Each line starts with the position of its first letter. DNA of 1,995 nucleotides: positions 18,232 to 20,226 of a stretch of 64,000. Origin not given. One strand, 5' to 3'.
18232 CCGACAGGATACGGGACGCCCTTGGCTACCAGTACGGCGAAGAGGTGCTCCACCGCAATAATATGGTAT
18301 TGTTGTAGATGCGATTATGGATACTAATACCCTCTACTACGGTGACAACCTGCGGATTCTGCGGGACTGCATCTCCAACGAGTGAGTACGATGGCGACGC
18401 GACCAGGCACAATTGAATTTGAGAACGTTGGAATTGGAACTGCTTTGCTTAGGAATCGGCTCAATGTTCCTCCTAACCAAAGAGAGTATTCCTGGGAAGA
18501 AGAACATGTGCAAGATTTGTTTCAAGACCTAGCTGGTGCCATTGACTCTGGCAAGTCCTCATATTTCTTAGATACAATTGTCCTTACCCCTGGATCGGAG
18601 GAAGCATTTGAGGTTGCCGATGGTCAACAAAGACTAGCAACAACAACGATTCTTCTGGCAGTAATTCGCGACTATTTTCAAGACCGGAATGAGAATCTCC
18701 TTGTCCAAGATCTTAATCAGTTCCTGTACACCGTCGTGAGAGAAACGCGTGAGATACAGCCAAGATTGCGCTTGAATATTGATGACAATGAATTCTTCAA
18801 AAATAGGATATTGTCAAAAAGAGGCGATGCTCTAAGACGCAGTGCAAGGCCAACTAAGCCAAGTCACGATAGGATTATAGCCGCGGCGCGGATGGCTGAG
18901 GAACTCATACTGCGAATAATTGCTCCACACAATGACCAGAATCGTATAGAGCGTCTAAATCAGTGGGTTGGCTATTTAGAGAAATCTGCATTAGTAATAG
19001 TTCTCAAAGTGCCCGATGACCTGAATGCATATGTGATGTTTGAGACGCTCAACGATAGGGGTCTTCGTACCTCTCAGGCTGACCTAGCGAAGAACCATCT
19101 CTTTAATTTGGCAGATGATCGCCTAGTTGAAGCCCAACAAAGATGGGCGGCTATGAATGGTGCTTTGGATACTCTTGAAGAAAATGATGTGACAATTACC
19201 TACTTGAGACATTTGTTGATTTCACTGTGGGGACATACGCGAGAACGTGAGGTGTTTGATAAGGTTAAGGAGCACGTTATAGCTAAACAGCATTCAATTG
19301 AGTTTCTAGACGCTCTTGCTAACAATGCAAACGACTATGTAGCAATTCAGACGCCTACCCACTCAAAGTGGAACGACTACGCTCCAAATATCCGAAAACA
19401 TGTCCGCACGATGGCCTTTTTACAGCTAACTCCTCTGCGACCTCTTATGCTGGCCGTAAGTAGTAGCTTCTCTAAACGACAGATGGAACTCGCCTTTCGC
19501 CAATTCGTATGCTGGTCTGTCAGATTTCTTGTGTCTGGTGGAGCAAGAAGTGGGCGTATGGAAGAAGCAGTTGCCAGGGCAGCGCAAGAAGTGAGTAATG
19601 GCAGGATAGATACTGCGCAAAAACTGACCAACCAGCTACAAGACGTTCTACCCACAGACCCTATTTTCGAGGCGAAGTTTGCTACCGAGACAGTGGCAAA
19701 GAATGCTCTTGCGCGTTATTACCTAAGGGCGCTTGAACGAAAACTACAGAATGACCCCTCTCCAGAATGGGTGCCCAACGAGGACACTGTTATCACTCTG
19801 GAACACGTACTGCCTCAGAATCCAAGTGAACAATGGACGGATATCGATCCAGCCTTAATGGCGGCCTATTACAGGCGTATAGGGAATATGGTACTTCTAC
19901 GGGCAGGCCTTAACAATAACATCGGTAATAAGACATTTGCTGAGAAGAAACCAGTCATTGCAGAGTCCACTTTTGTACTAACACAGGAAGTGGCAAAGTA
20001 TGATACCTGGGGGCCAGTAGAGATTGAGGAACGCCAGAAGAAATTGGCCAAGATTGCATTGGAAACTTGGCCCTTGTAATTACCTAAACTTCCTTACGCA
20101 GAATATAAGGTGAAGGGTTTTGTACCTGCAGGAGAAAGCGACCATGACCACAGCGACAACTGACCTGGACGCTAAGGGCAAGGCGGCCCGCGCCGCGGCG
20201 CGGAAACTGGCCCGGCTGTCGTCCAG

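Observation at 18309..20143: Defence-type nuclease islet (methyltransferase stub + GmrSD-like DUF262/DUF1524 gene) splitting proB from proA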

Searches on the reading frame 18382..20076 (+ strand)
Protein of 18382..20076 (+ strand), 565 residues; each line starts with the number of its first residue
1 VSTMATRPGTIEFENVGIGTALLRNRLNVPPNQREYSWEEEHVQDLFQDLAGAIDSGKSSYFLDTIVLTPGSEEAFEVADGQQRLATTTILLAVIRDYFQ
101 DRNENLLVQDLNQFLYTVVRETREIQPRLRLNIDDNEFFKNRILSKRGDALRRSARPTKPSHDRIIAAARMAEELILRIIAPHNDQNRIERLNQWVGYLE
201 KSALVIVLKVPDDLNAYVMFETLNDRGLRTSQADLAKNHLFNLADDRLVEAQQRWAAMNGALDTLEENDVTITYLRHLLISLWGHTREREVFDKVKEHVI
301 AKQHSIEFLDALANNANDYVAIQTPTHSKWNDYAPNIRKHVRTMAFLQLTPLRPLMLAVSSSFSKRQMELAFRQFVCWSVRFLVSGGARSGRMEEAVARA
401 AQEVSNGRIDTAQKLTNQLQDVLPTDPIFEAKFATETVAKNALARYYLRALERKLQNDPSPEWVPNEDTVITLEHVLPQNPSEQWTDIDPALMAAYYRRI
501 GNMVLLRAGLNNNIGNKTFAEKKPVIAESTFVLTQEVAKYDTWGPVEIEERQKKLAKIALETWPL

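Call 4: search_protein_families(library=pfam, proteins=[window:18382-20076:+], max_evalue=0.01)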
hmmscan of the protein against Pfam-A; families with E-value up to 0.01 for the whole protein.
window:18382-20076:+ (565 aa): 2 families
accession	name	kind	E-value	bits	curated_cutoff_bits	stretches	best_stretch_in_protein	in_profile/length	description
PF03235.19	GmrSD_N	-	7.1e-29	101.8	33.2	1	27-241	12-199/199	GmrSD restriction endonuclease, N-terminal domain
PF07510.16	GmrSD_C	-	6.3e-26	91.4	23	1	424-558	2-138/138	GmrSD restriction endonucleases, C-terminal domain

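Call 5: search_protein_families(library=padloc, proteins=[window:18382-20076:+], max_evalue=0.01)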
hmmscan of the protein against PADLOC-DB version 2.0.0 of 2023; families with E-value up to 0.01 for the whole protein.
window:18382-20076:+ (565 aa): 32 families (the best 25 are shown)
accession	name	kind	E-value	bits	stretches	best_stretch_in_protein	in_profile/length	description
PDLC04157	HEC-06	-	1.5e-167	556.6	1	10-564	6-556/558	-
PDLC04155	HEC-06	-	7.1e-149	494.9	1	10-564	4-559/562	-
PDLC02700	Orf5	-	2.5e-136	453.6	1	16-563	1-555/555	Orf5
PDLC04154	HEC-06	-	1.8e-117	391.4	1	25-564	22-565/569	-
PDLC02687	Orf5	-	8.1e-94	313.3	1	26-545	17-540/543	Orf5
PDLC02695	Orf5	-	6.1e-54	181.4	1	24-561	17-599/601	Orf5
PDLC02693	Orf5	-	8.7e-54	181.4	1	28-563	10-542/543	Orf5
PDLC02691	Orf5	-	1.9e-52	176.7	1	23-563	17-579/579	Orf5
PDLC02701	Orf5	-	3.8e-43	145.9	2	27-330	20-339/596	Orf5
PDLC04156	HEC-06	-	9.2e-43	144.6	1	26-543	20-540/562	-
PDLC02698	Orf5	-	7.8e-38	128.5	1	28-561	21-569/573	Orf5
PDLC02686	Orf5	-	2.8e-32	109.9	2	27-241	21-238/566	Orf5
PDLC02690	Orf5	-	8.6e-31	105.4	2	28-320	11-291/531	Orf5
PDLC02699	Orf5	-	2.4e-29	100.5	1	28-545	2-527/530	Orf5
PDLC02692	Orf5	-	4.7e-29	99.5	2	25-246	6-219/558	Orf5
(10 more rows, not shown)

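Call 6: search_protein_families(library=ncbifam, proteins=[window:18382-20076:+], max_evalue=0.01)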
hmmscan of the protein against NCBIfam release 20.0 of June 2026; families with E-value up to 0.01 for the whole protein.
window:18382-20076:+ (565 aa): 0 families

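Call 7: find_homologous_proteins(query=window:18382-20076:+)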
Query window:18382-20076:+ (565 aa): 2580 proteins with E <= 0.001 among 8000 candidates; the best 120 are listed.
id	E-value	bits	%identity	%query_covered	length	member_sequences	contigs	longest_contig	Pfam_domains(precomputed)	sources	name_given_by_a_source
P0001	0.0e+0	1217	100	96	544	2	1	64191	PF07510.17,PF03235.20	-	-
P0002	3.8e-267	905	73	99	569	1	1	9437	PF07510.17,PF03235.20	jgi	jgi:hypothetical protein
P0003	3.8e-262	889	58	99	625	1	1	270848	PF07510.17,PF03235.20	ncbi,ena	-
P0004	3.2e-256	869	69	99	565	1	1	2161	PF07510.17,PF03235.20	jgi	jgi:hypothetical protein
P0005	6.3e-246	835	67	99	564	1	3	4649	PF07510.17,PF03235.20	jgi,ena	jgi:hypothetical protein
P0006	2.0e-245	834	67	99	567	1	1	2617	PF07510.17,PF03235.20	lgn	-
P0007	1.1e-238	811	63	99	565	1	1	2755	PF07510.17,PF03235.20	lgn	-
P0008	2.9e-236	803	64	99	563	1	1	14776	PF07510.17,PF03235.20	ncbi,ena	-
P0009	6.6e-233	792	64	99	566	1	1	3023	PF07510.17,PF03235.20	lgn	-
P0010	2.7e-231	787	63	99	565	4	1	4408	PF07510.17,PF03235.20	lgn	-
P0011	1.3e-229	781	60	99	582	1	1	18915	PF07510.17,PF03235.20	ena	-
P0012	1.1e-226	772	62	98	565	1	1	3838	PF07510.17,PF03235.20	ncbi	-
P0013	1.0e-223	762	63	99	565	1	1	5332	PF07510.17,PF03235.20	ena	-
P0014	1.3e-221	755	62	99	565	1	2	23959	PF07510.17,PF03235.20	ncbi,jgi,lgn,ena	-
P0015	1.8e-220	751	62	98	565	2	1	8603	PF07510.17,PF03235.20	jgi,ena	-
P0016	3.8e-220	750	61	98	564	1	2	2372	PF07510.17,PF03235.20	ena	-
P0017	1.8e-217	741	60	99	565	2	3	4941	PF07510.17,PF03235.20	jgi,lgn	-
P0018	2.2e-217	741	60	98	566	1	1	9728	PF07510.17,PF03235.20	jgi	jgi:hypothetical protein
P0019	2.2e-216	738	60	99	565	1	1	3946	PF07510.17,PF03235.20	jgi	-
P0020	1.7e-212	725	59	98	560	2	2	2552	PF07510.17,PF03235.20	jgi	-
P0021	1.2e-209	716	57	99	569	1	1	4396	PF07510.17,PF03235.20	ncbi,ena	-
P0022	3.0e-208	711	56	99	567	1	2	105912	PF07510.17,PF03235.20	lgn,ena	-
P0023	1.3e-207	709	56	99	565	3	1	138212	PF07510.17,PF03235.20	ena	-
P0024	1.5e-206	705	58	98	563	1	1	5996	PF07510.17,PF03235.20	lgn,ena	-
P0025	6.5e-206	703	57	99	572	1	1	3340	PF07510.17,PF03235.20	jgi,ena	-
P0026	2.2e-204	698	56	99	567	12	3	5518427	PF07510.17,PF03235.20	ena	-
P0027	4.4e-204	697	57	98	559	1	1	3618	PF07510.17,PF03235.20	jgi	jgi:uncharacterized protein with ParB-like and HNH nuclease domain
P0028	8.4e-204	696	55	99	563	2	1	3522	PF07510.17,PF03235.20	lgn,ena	-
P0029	1.1e-203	696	57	99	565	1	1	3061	PF07510.17,PF03235.20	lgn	-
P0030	1.1e-203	696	57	99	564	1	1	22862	PF07510.17,PF03235.20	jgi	jgi:hypothetical protein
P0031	1.2e-202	692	56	99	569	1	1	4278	PF07510.17,PF03235.20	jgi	jgi:hypothetical protein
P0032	1.4e-202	692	56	99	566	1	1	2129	PF07510.17,PF03235.20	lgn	-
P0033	2.2e-202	692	56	99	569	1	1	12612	PF07510.17,PF03235.20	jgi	jgi:Protein of unknown function DUF262/Protein of unknown function (DUF1524)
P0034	1.1e-201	689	57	99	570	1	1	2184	PF07510.17,PF03235.20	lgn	-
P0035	2.7e-201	688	56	100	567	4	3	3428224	PF07510.17,PF03235.20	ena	-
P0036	3.4e-201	688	56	98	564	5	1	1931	PF07510.17,PF03235.20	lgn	-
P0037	5.5e-201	687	56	99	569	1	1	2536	PF07510.17,PF03235.20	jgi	jgi:hypothetical protein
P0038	8.9e-201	686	55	99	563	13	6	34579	PF07510.17,PF03235.20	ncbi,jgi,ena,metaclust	metaclust:\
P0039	1.6e-200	685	56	99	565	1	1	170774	PF07510.17,PF03235.20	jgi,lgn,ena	-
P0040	1.6e-200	685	56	99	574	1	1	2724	PF07510.17,PF03235.20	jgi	jgi:Protein of unknown function DUF262/Protein of unknown function (DUF1524)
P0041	5.7e-200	684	56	99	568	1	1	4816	PF07510.17,PF03235.20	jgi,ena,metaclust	metaclust:\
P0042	8.8e-200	683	56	98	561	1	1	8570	PF07510.17,PF03235.20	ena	-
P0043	2.0e-199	682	56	99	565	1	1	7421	PF07510.17,PF03235.20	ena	-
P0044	3.1e-199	681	55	99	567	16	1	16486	PF07510.17,PF03235.20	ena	-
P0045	3.1e-199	681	56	98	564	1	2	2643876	PF07510.17,PF03235.20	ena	-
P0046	1.1e-198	679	56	99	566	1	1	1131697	PF07510.17,PF03235.20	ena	-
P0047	1.7e-198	679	55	99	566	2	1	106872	PF07510.17,PF03235.20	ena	-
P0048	2.0e-198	678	55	99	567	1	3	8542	PF07510.17,PF03235.20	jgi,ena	-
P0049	3.2e-198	678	54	99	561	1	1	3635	PF07510.17,PF03235.20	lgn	-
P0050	7.0e-197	673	55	99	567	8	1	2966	PF07510.17,PF03235.20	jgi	jgi:hypothetical protein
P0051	1.2e-196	673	53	100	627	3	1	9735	PF07510.17,PF03235.20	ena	-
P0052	1.4e-196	672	55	99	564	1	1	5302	PF07510.17,PF03235.20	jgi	jgi:hypothetical protein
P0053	1.9e-196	672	54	99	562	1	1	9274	PF07510.17,PF03235.20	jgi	jgi:hypothetical protein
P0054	2.2e-196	672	55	99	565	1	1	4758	PF07510.17,PF03235.20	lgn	-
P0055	3.9e-196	671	54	99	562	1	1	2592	PF07510.17,PF03235.20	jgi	jgi:hypothetical protein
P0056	7.3e-196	670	56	98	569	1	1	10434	PF07510.17,PF03235.20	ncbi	-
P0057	1.2e-195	669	55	100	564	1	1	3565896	PF07510.17,PF03235.20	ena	-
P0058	2.5e-195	668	54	98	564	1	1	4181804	PF07510.17,PF03235.20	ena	-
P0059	4.5e-195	667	54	98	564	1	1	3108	PF07510.17,PF03235.20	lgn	-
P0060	6.1e-195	667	55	97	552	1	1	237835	PF07510.17,PF03235.20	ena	-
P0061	1.2e-193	663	53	98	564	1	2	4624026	PF07510.17,PF03235.20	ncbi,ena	-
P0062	4.9e-193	661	62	84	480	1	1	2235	PF07510.17,PF03235.20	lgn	-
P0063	6.9e-193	660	55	99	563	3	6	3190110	PF07510.17,PF03235.20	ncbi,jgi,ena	jgi:hypothetical protein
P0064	1.6e-192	659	54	98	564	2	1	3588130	PF07510.17,PF03235.20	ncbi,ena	-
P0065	2.8e-192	658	53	99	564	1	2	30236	PF07510.17,PF03235.20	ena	-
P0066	5.8e-192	657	55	97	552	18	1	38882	PF07510.17,PF03235.20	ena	-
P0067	2.9e-191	655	53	99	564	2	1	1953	PF07510.17,PF03235.20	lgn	-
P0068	3.6e-191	655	54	99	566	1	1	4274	PF07510.17,PF03235.20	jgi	jgi:uncharacterized protein with ParB-like and HNH nuclease domain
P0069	8.7e-191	653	54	99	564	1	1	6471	PF07510.17,PF03235.20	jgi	jgi:hypothetical protein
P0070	1.1e-190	653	54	99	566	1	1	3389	PF07510.17,PF03235.20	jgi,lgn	jgi:uncharacterized protein with ParB-like and HNH nuclease domain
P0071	1.3e-190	653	55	98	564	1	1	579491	PF07510.17,PF03235.20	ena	-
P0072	1.4e-190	653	55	99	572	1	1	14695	PF07510.17,PF03235.20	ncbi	-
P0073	1.5e-190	652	54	98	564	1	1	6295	PF07510.17,PF03235.20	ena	-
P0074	3.4e-190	651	65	79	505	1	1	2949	PF07510.17,PF03235.20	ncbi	-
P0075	3.8e-190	651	53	98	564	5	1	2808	PF07510.17,PF03235.20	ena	-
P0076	1.6e-189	649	54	99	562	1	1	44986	PF07510.17,PF03235.20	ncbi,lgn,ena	-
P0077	2.5e-189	648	53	98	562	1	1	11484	PF07510.17,PF03235.20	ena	-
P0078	7.8e-189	647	53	99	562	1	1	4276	PF07510.17,PF03235.20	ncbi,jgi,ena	jgi:hypothetical protein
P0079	2.7e-188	645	53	98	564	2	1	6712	PF07510.17,PF03235.20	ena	-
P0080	3.5e-188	645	53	99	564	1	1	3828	PF07510.17,PF03235.20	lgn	-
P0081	4.2e-188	644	53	98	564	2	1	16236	PF07510.17,PF03235.20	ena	-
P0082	5.5e-188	644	53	99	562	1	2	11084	PF07510.17,PF03235.20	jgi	-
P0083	1.1e-187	643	53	98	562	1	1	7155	PF07510.17,PF03235.20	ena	-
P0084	1.4e-187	643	53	99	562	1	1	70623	PF07510.17,PF03235.20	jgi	jgi:uncharacterized protein with ParB-like and HNH nuclease domain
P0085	5.3e-187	641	53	99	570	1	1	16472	PF07510.17,PF03235.20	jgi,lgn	jgi:hypothetical protein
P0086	5.6e-187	641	53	99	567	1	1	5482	PF07510.17,PF03235.20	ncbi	-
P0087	6.7e-187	640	52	98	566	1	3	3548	PF07510.17,PF03235.20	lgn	-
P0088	7.5e-187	640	53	99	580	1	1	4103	PF07510.17,PF03235.20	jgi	jgi:hypothetical protein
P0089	7.9e-187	640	51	99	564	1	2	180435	PF07510.17,PF03235.20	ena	-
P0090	9.6e-187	640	53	98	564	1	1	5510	PF07510.17,PF03235.20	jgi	jgi:hypothetical protein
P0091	1.5e-186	639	52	99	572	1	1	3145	PF07510.17,PF03235.20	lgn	-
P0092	1.7e-186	639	53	99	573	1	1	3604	PF07510.17,PF03235.20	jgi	jgi:uncharacterized protein with ParB-like and HNH nuclease domain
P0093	2.1e-186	639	53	99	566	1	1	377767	PF07510.17,PF03235.20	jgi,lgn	jgi:hypothetical protein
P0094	2.4e-186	639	52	98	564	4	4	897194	PF07510.17,PF03235.20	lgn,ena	-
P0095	1.6e-185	636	52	98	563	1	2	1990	PF07510.17,PF03235.20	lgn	-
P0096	3.0e-185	635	53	98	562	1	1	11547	PF07510.17,PF03235.20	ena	-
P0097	4.8e-185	634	54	99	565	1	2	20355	PF07510.17,PF03235.20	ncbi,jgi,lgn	jgi:hypothetical protein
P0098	9.2e-185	633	52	99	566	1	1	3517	PF07510.17,PF03235.20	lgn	-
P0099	1.1e-184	633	52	98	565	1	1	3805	PF07510.17,PF03235.20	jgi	jgi:uncharacterized protein DUF262/uncharacterized protein DUF1524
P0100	1.1e-184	633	52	98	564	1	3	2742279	PF07510.17,PF03235.20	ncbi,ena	-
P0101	2.1e-184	632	54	99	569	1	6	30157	PF07510.17,PF03235.20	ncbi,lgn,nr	ncbi:MAG TPA: DUF262 domain-containing HNH endonuclease family protein [Candidatus Acidoferrales bac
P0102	3.5e-184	631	53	99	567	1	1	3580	PF07510.17,PF03235.20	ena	-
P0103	3.6e-184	631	52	99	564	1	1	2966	PF07510.17,PF03235.20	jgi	jgi:Protein of unknown function DUF262/Protein of unknown function (DUF1524)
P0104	6.0e-184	631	53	99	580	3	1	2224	PF07510.17,PF03235.20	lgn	-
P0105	1.6e-183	629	52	99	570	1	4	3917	PF07510.17,PF03235.20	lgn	-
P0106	3.1e-183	628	53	98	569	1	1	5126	PF07510.17,PF03235.20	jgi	jgi:hypothetical protein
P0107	4.4e-183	628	52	99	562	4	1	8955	PF07510.17,PF03235.20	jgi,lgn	-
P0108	6.9e-183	627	52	98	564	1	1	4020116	PF07510.17,PF03235.20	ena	-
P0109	1.3e-182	626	52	99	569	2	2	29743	PF07510.17,PF03235.20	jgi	-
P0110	2.3e-182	626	53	99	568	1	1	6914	PF07510.17,PF03235.20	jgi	jgi:Protein of unknown function DUF262/Protein of unknown function (DUF1524)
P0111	5.6e-182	624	51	99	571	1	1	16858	PF07510.17,PF03235.20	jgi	jgi:uncharacterized protein with ParB-like and HNH nuclease domain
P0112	5.9e-182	624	53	98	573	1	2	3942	PF07510.17,PF03235.20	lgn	-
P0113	7.7e-182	624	52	98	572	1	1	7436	PF07510.17,PF03235.20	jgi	jgi:hypothetical protein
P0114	8.6e-182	624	51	98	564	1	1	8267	PF07510.17,PF03235.20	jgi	jgi:hypothetical protein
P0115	1.3e-181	623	53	99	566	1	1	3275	PF07510.17,PF03235.20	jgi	-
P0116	2.7e-181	622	53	99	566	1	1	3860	PF07510.17,PF03235.20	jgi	jgi:hypothetical protein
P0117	3.2e-181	622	52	98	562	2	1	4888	PF07510.17,PF03235.20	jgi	jgi:uncharacterized protein with ParB-like and HNH nuclease domain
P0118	8.1e-181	620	51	99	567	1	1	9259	PF07510.17,PF03235.20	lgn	-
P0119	9.4e-181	620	53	99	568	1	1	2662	PF07510.17,PF03235.20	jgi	jgi:hypothetical protein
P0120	1.0e-180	620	52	98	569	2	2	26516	PF07510.17,PF03235.20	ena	-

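Call 15: find_encoding_contigs(protein=P0002, flank=5000, max_places=3)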
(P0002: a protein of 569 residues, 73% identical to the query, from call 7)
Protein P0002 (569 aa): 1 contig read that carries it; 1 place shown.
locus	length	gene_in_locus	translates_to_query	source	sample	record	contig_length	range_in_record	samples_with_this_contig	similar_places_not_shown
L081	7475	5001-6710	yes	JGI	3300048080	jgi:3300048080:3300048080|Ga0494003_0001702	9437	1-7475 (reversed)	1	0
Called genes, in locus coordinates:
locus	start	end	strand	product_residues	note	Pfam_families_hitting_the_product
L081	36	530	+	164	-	-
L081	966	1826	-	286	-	PF00106:adh_short, PF01370:Epimerase, PF08659:KR, PF16363:GDP_Man_Dehyd (weak), PF13561:adh_short_C2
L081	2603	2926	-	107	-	PF00355:Rieske, PF13806:Rieske_2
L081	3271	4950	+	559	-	PF02734:Dak2, PF21645:FakA-like_M, PF13684:FakA-like_C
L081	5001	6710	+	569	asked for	PF03235:GmrSD_N, PF07510:GmrSD_C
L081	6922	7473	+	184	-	?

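Call 16: find_encoding_contigs(protein=P0003, flank=6000, max_places=3)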
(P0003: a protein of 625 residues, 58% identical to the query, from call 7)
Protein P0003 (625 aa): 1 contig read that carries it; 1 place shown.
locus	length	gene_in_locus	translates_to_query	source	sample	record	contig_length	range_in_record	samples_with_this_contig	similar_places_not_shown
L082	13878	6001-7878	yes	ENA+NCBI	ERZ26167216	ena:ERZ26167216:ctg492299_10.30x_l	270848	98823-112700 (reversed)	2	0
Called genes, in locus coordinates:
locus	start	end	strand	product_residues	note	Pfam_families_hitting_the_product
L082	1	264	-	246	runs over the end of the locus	PF01135:PCMT, PF00398:RrnaAD (weak), PF13649:Methyltransf_25 (weak), PF13847:Methyltransf_31 (weak)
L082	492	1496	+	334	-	PF13404:HTH_AsnC-type (weak), PF22451:NirdL-like_HTH, PF17805:AsnC_trans_reg2, PF22451:NirdL-like_HTH, PF17805:AsnC_trans_reg2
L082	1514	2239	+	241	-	PF13241:NAD_binding_7, PF14824:Sirohm_synth_M (weak)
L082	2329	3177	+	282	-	PF01379:Porphobil_deam, PF03900:Porphobil_deamC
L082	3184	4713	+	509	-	PF00590:TP_methylase, PF02602:HEM4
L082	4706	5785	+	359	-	PF00490:ALAD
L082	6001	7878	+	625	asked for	PF03235:GmrSD_N, PF07510:GmrSD_C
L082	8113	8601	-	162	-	PF10502:Peptidase_S26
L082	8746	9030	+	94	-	PF03992:ABM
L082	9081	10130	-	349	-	PF00005:ABC_tran, PF08352:oligo_HPY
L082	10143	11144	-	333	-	PF00005:ABC_tran, PF13304:AAA_21 (weak), PF08352:oligo_HPY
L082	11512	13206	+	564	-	PF02776:TPP_enzyme_N, PF00205:TPP_enzyme_M, PF02775:TPP_enzyme_C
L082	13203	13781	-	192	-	PF03352:Adenine_glyco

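Call 25: search_solved_structures(query=window:18391-20076:+, max_evalue=0.01, show_alignments=2)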
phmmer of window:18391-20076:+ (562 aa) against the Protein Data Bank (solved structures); distinct sequences matched with E-value up to 0.01: 3.
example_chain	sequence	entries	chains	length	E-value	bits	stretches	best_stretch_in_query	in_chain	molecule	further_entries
9jfl_B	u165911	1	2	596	2.6e-23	85.7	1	22-302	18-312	DUF262 domain-containing protein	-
6jiv_D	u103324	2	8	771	2.8e-05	26.2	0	24-106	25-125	SspE protein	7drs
7drr_D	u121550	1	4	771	0.00015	23.8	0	463-523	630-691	SspE protein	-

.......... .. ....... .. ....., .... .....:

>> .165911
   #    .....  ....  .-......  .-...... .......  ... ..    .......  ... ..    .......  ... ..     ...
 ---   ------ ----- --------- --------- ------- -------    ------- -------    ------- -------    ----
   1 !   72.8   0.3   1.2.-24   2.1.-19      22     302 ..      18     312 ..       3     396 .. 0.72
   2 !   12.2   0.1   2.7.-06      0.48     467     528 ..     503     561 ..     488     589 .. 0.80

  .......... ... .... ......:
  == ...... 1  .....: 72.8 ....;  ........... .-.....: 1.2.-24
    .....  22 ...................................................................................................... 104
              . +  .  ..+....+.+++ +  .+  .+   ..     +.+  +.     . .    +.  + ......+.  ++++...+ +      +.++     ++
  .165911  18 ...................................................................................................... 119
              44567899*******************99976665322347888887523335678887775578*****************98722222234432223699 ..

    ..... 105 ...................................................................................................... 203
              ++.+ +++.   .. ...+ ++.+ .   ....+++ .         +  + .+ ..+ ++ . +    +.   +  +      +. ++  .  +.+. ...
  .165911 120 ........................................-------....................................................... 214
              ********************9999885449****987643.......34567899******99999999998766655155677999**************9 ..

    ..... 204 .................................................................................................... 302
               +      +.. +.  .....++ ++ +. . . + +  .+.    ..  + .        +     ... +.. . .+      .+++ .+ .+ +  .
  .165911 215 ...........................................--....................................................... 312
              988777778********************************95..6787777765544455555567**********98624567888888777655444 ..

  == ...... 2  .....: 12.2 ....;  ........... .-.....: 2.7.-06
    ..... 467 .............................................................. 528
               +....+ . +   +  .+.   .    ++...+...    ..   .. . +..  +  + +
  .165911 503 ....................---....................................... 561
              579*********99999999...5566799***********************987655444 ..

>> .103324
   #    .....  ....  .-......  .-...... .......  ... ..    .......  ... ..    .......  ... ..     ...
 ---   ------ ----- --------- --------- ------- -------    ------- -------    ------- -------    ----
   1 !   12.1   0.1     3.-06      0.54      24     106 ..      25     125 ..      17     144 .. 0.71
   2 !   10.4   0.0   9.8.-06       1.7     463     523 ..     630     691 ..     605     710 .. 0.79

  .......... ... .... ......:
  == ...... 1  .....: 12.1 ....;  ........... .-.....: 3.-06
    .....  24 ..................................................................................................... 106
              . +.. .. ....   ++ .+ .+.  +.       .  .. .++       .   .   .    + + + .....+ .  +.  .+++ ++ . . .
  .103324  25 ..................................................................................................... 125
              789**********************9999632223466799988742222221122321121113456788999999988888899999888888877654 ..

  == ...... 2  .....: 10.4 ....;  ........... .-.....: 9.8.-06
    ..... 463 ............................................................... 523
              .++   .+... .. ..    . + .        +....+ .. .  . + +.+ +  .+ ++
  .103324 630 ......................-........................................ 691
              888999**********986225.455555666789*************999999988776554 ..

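Call 28: find_encoding_contigs(protein=P0008, flank=5000, max_places=2)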
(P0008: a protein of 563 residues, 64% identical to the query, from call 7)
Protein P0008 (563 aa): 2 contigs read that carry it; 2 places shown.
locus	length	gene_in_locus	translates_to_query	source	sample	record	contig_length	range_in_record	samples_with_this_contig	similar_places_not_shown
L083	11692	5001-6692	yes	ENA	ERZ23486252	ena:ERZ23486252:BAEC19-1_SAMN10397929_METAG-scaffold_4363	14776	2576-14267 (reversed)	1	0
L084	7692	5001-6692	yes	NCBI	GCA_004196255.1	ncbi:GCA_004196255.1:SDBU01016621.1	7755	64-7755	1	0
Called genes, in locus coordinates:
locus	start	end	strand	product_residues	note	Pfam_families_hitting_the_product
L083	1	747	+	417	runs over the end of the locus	?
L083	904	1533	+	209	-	PF00072:Response_reg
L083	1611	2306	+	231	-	PF00072:Response_reg, PF00486:Trans_reg_C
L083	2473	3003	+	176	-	-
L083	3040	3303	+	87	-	-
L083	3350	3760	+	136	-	PF00072:Response_reg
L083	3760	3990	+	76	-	-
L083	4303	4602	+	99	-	-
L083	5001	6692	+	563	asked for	PF03235:GmrSD_N, PF07510:GmrSD_C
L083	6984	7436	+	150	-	PF13274:SocA_Panacea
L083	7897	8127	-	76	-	PF01527:HTH_Tnp_1, PF13384:HTH_23, PF13518:HTH_28, PF13551:HTH_29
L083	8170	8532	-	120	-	PF01548:DEDD_Tnp_IS110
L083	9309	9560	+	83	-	-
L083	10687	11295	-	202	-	-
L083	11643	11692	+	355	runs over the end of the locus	-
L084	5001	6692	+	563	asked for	PF03235:GmrSD_N, PF07510:GmrSD_C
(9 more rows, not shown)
